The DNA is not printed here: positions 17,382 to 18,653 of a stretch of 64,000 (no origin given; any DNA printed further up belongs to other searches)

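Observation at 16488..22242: Tandem GWxTD-domain paralogs with TPR/CarbopepD and VWA-related partners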

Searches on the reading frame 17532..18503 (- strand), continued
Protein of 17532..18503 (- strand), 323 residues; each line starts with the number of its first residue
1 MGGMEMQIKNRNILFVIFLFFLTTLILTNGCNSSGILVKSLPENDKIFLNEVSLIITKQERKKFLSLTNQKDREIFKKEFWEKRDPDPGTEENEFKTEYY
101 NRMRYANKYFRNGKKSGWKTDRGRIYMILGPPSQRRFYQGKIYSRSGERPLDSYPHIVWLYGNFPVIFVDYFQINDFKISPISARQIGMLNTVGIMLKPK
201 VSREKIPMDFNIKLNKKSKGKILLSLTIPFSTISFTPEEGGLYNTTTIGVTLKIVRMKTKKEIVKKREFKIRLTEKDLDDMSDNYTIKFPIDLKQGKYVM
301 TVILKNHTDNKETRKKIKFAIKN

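Call 54: search_protein_families(library=pfam, proteins=[L010:5917-7029:+, L030:3446-4102:+, L016:1350-2987:+, L017:2333-3169:-, L026:18468-20849:+, L010:18141-19448:+, L011:16291-17427:-, L004:11016-12050:+], max_evalue=0.01)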
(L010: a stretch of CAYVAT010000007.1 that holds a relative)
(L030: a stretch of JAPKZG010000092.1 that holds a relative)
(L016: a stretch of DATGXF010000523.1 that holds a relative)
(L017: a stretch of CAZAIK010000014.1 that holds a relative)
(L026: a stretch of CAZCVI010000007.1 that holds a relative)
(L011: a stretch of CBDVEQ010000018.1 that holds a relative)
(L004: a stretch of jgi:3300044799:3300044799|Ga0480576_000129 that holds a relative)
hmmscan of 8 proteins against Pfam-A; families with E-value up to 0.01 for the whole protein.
L010:5917-7029:+ (371 aa): 0 families

L030:3446-4102:+ (219 aa): 1 family
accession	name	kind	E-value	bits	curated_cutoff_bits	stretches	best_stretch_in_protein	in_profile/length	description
PF20094.4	GWxTD_dom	-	0.00023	21.4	26.9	0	64-124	56-120/172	GWxTD domain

L016:1350-2987:+ (546 aa): 0 families

L017:2333-3169:- (279 aa): 20 families
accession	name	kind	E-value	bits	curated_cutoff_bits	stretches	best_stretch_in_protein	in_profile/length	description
PF13432.12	TPR_16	-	2.8e-15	56.9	32.7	2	198-254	1-57/65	Tetratricopeptide repeat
PF07719.23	TPR_2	-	4.4e-14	51.8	27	2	196-227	3-34/34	Tetratricopeptide repeat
PF14559.12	TPR_19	-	1.7e-13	51.1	25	2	207-254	4-51/68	Tetratricopeptide repeat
PF00515.34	TPR_1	-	1.4e-12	47.3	27.8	1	197-227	4-34/34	Tetratricopeptide repeat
PF13414.12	TPR_11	-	4.8e-09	36.2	26.8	1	201-240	1-40/42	TPR repeat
PF25064.1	ARM_TT21_5th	-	5.7e-09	36.7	27.8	1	198-257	5-64/117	TT21 fifth ARM repeats domain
PF13431.12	TPR_17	-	1.9e-08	34.3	24.4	1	217-247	2-32/34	Tetratricopeptide repeat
PF13428.12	TPR_14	-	4e-08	33.6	23.5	0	198-236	5-43/44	Tetratricopeptide repeat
PF13424.12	TPR_12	-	1.4e-07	32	30.1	0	87-150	4-70/77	Tetratricopeptide repeat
PF12895.13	ANAPC3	-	4.6e-07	30.5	27.2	0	222-256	17-51/82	Anaphase-promoting complex, cyclosome, subunit 3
PF25060.1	ARM_TT21_2nd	-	8.1e-05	22.7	27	0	65-111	201-247/270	Tetratricopeptide repeat protein 21 second ARM domain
PF13181.12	TPR_8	-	0.00059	20.2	25.7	0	196-227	3-34/34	Tetratricopeptide repeat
PF07352.17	Phage_Mu_Gam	-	0.001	19.4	28.3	1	100-187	2-89/149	Bacteriophage Mu Gam like protein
PF23914.1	TPR_CcmH_CycH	-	0.0015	18.8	42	0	139-244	3-100/158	Cytochrome c-type biogenesis protein H TPR domain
PF13041.12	PPR_2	-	0.0017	18.9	30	1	230-262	5-37/50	PPR repeat family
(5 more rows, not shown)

L026:18468-20849:+ (794 aa): 1 family
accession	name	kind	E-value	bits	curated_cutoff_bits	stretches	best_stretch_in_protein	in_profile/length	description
PF01433.26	Peptidase_M1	-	5.8e-19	69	27.7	1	587-737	65-218/218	Peptidase family M1 domain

L010:18141-19448:+ (436 aa): 1 family
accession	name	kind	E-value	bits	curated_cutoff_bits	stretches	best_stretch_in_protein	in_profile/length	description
PF13263.12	PHP_C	-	0.001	19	21.3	1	225-260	18-54/56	PHP-associated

L011:16291-17427:- (379 aa): 2 families
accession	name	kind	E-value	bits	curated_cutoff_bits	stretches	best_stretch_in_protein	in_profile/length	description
PF13505.12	OMP_b-brl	-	1.3e-05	25.9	28.7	1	176-321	34-160/175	Outer membrane protein beta-barrel domain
PF08239.17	SH3_3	-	0.0012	19.4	27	1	57-109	2-51/54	Bacterial SH3 domain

L004:11016-12050:+ (344 aa): 0 families

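Call 58: search_protein_families(library=ncbifam, proteins=[L016:1350-2987:+, L066:3430-5058:+, L073:796-2907:+, L062:1283-3460:+, L071:7745-9841:+, L080:3-1811:+, L010:5917-7029:+], max_evalue=0.01)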
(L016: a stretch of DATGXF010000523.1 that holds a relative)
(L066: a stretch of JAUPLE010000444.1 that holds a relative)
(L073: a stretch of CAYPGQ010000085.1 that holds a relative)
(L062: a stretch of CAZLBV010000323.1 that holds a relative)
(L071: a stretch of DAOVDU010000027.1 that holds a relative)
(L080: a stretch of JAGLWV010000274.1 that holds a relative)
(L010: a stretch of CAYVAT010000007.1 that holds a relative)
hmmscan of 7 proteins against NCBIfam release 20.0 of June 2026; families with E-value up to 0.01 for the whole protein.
L016:1350-2987:+ (546 aa): 1 family
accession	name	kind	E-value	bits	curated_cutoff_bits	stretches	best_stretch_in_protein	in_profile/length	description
TIGR03436.1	acidobact_VWFA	subfamily_domain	1.2e-18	67.6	81.25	1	55-417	4-316/324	VWA domain-containing protein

L066:3430-5058:+ (543 aa): 1 family
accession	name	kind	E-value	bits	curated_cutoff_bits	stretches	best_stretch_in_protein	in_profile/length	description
TIGR03436.1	acidobact_VWFA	subfamily_domain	4.2e-20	72.5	81.25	1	52-414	4-316/324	VWA domain-containing protein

L073:796-2907:+ (704 aa): 1 family
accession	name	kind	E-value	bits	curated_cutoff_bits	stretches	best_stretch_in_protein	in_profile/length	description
TIGR03436.1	acidobact_VWFA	subfamily_domain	1.1e-41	143.4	81.25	1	42-427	4-322/324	VWA domain-containing protein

L062:1283-3460:+ (726 aa): 1 family
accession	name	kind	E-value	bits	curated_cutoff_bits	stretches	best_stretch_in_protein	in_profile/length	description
TIGR03436.1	acidobact_VWFA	subfamily_domain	8.3e-46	156.9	81.25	1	63-442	5-322/324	VWA domain-containing protein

L071:7745-9841:+ (699 aa): 1 family
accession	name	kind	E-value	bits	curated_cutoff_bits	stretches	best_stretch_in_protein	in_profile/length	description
TIGR03436.1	acidobact_VWFA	subfamily_domain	2.5e-49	168.5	81.25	1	48-422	5-322/324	VWA domain-containing protein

L080:3-1811:+ (603 aa): 1 family
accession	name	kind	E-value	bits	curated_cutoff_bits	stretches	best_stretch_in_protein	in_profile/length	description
TIGR03436.1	acidobact_VWFA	subfamily_domain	1.3e-31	110.3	81.25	1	10-317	66-322/324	VWA domain-containing protein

L010:5917-7029:+ (371 aa): 0 families
